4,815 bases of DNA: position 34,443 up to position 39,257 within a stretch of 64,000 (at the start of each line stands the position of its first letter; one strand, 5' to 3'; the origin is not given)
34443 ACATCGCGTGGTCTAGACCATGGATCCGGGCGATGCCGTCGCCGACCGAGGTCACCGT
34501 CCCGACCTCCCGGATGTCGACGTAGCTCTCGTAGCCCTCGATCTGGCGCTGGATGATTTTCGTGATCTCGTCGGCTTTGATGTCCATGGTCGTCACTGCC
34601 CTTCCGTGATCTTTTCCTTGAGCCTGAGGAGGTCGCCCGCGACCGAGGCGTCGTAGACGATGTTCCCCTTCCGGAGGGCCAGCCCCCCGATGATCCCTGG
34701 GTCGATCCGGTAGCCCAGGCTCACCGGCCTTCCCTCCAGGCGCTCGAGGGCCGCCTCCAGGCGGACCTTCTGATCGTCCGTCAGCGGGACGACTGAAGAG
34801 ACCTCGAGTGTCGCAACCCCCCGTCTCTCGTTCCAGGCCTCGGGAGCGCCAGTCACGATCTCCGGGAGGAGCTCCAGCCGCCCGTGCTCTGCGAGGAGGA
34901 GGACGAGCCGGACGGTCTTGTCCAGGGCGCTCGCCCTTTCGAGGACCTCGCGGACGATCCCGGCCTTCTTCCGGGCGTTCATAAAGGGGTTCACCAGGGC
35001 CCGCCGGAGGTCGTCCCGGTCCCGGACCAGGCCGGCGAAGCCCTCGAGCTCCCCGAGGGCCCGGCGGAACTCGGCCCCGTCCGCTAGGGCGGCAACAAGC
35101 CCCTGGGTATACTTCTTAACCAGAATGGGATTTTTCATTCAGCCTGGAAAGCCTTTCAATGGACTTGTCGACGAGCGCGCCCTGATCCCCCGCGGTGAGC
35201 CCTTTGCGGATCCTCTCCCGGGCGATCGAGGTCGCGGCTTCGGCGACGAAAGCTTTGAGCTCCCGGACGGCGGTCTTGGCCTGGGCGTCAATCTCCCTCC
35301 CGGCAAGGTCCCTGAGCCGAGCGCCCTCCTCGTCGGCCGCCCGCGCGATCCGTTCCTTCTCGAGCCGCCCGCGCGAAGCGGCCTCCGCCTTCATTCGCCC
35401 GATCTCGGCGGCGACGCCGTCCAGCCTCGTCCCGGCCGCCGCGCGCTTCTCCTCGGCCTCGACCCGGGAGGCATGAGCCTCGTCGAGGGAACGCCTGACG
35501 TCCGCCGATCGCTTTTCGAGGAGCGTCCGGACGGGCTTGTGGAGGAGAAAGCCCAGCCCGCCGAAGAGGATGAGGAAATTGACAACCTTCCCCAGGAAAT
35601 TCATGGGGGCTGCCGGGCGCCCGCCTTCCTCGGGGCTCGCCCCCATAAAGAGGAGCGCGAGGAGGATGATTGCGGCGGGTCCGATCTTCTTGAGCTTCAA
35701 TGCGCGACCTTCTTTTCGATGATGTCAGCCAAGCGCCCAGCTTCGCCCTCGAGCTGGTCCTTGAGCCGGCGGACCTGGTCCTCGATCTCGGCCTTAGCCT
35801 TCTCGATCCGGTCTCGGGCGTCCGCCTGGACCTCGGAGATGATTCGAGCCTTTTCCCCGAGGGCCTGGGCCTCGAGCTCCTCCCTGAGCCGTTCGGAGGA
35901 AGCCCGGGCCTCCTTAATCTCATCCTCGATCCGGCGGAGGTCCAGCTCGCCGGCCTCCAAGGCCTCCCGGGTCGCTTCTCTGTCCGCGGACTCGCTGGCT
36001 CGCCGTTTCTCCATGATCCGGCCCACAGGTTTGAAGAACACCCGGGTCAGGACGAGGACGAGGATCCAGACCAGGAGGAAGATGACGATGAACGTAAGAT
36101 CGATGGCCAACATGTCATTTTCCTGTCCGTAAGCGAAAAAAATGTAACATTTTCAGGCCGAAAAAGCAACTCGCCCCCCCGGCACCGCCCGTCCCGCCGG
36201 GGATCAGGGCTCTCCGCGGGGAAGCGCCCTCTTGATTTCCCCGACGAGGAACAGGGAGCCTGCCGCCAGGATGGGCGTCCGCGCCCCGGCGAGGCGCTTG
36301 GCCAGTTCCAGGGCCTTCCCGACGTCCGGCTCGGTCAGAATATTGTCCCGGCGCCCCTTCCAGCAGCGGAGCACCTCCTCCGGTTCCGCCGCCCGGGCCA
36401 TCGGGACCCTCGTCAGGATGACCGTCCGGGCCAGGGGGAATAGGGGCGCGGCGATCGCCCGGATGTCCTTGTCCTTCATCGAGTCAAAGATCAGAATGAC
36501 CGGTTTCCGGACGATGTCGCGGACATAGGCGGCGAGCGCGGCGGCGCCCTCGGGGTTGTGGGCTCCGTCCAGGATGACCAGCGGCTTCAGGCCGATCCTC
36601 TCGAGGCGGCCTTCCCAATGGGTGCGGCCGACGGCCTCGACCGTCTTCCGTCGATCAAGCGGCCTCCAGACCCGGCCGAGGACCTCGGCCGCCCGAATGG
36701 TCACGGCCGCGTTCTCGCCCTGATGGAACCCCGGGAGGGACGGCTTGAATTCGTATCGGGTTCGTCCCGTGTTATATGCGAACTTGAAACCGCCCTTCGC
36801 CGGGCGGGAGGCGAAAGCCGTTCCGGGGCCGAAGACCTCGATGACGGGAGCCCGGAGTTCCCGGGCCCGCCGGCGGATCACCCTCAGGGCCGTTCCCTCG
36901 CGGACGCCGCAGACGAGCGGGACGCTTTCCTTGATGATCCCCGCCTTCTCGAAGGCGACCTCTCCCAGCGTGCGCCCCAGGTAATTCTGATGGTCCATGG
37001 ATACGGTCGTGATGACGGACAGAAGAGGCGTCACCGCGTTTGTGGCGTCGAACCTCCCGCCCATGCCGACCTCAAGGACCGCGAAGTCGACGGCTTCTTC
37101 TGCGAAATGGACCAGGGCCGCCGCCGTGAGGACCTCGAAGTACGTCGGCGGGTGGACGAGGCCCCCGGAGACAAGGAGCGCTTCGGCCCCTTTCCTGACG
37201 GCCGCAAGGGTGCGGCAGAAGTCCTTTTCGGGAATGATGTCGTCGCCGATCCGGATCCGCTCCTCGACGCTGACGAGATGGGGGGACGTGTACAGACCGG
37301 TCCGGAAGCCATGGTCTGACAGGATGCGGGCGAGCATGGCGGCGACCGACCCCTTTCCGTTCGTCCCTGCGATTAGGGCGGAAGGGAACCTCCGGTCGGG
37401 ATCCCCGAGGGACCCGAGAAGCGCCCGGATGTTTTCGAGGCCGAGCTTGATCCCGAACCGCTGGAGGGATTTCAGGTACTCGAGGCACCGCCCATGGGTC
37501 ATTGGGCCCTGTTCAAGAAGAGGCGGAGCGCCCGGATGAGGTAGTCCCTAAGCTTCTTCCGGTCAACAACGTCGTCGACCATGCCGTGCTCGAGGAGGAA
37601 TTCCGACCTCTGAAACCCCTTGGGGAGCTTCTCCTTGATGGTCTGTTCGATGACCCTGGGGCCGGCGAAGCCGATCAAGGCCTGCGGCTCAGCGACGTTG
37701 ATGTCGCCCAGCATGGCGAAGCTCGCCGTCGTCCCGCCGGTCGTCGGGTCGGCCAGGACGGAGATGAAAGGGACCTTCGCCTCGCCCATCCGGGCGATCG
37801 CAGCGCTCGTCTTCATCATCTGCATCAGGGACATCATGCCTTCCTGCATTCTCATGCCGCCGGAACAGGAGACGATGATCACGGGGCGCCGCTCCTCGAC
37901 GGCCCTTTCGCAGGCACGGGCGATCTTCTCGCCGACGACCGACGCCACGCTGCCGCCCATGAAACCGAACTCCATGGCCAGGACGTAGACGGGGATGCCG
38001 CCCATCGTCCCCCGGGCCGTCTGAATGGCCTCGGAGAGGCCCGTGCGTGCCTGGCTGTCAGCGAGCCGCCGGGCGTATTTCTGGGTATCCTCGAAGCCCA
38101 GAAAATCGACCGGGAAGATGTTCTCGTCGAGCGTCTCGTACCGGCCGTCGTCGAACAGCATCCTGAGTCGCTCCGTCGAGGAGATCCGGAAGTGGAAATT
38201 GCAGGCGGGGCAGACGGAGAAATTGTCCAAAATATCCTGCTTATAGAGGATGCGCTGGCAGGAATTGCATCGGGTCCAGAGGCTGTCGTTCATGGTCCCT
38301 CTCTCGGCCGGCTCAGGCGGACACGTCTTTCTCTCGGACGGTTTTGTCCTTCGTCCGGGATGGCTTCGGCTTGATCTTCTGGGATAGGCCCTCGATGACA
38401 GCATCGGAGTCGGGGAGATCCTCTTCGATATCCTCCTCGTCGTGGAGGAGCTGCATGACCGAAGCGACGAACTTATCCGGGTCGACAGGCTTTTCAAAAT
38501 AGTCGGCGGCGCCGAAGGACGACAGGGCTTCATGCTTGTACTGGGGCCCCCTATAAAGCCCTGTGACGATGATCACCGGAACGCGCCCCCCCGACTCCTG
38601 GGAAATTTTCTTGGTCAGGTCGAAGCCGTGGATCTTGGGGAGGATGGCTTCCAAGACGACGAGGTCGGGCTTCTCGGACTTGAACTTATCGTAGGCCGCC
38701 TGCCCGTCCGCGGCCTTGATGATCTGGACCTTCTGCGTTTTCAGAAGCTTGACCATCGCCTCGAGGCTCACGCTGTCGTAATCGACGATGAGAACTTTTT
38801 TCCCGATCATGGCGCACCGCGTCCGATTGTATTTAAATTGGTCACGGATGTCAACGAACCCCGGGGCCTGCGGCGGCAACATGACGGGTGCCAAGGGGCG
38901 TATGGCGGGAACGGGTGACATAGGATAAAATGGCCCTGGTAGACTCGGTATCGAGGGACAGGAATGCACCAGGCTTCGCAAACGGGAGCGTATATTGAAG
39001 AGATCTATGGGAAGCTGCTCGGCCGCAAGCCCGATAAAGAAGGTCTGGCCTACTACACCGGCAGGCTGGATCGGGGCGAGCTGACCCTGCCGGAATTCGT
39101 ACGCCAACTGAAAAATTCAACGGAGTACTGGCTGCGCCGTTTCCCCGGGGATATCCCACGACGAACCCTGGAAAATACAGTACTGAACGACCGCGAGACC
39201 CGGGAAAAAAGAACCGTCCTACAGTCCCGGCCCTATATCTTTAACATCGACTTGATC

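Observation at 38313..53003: Large glycan-assembly locus with two radical-SAM/SPASM enzymes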

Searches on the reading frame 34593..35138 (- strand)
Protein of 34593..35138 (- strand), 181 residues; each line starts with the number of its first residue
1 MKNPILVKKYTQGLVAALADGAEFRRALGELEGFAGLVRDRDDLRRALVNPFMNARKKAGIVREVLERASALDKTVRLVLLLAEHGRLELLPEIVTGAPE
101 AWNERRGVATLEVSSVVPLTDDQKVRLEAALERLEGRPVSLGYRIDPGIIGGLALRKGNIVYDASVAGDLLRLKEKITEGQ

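Call 6: search_protein_families(library=pfam, proteins=[window:34593-35138:-], max_evalue=0.001)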
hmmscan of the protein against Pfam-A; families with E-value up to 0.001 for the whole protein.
window:34593-35138:- (181 aa): 1 family
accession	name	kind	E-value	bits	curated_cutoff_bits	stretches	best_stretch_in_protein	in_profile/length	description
PF00213.23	OSCP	-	5.9e-33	114.8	22.3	1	8-176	3-171/172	ATP synthase delta (OSCP) subunit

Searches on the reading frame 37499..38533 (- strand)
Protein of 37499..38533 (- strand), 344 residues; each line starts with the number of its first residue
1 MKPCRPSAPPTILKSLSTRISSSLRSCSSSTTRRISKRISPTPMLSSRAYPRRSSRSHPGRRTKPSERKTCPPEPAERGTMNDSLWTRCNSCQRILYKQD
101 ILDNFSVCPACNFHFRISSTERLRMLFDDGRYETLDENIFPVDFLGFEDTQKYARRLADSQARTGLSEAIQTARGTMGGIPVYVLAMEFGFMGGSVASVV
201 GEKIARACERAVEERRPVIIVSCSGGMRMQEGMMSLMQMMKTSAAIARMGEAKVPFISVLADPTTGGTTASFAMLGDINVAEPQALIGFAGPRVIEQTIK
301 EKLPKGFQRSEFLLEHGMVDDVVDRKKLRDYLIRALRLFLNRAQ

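Call 7: search_protein_families(library=pfam, proteins=[window:37499-38533:-], max_evalue=0.001)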
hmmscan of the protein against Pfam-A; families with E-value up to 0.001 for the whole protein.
window:37499-38533:- (344 aa): 2 families
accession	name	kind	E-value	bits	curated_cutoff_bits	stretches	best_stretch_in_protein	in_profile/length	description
PF01039.27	Carboxyl_trans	-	6.7e-21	74.9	22.3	1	152-301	28-179/493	Carboxyl transferase domain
PF17848.7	Zn_ribbon_ACC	-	9.2e-09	35.8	24.5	1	86-111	1-26/26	Acetyl-CoA carboxylase zinc finger domain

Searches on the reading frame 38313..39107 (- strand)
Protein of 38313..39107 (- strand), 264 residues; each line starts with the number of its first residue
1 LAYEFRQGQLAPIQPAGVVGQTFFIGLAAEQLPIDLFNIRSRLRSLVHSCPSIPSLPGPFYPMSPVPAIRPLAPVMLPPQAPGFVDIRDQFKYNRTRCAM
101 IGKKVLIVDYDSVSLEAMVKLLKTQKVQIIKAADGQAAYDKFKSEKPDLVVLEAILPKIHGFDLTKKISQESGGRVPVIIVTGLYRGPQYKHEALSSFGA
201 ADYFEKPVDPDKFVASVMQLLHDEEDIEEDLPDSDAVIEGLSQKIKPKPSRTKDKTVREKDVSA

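Call 4: search_protein_families(library=pfam, proteins=[window:38313-39107:-], max_evalue=0.01)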
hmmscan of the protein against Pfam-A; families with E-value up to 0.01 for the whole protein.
window:38313-39107:- (264 aa): 1 family
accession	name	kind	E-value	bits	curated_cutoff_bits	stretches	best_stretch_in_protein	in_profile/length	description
PF00072.30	Response_reg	-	4.1e-21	75.7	30.2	1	105-217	1-110/111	Response regulator receiver domain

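Call 9: search_protein_families(library=ncbifam, proteins=[window:38313-39107:-], max_evalue=0.001)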
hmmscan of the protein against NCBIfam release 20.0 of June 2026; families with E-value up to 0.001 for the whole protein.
window:38313-39107:- (264 aa): 83 families (the best 25 are shown)
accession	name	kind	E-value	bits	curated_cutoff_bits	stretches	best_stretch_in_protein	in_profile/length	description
NF040689.1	MtrAB_MtrA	equivalog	1.5e-16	60.4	300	1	105-242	1-135/219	MtrAB system response regulator MtrA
NF045944.1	ResRegRpaBCyano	equivalog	5.1e-16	58.7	330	1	106-228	1-119/229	response regulator transcription factor RpaB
NF045717.1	DVU0259_DivK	exception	6.7e-16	58.5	160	1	102-220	2-115/117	DVU0259 family response regulator domain-containing protein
NF041733.1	resp_reg_CseB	equivalog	6e-15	55.2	350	1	104-225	2-119/228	two-component system response regulator CseB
TIGR02154.1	PhoB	equivalog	3.5e-14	52.7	296.2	1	102-242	2-143/226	phosphate regulon transcriptional regulator PhoB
NF045505.1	RR_RssB_Pseudo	equivalog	2.1e-13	50.1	700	1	104-211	7-111/394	two-component system response regulator RssB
NF007135.0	PRK09581.1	equivalog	2.8e-13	49.5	474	1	104-220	4-119/457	PleD family two-component system response regulator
NF047793.1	ResRegPgtA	equivalog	6.2e-13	48.3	650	1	103-225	6-125/414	two-component system response regulator PgtA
NF012227.0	AdeR_RR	equivalog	2.1e-12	47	340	1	102-222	11-127/239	efflux system response regulator transcription factor AdeR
NF009206.0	PRK12555.1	subfamily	2.8e-12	46.3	342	1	104-209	2-107/340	chemotaxis-specific protein-glutamate methyltransferase CheB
NF008296.0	PRK11083.1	equivalog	4.7e-12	45.8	273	1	103-226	4-123/228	two-component system response regulator CreB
NF007969.0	PRK10693.1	equivalog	5.6e-12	45.3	329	1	99-222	4-125/337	two-component system response regulator RssB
NF033117.2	vanR_ACDEGLN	exception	7.7e-12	45.3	350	1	105-222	1-114/226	VanR-ABDEGLN family response regulator transcription factor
NF006900.1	PRK09390.1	equivalog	1.1e-11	44.7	255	1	104-239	6-138/203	response regulator FixJ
NF001965.0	PRK00742.1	subfamily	1.3e-11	44.4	293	1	104-214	5-116/357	chemotaxis-specific protein-glutamate methyltransferase CheB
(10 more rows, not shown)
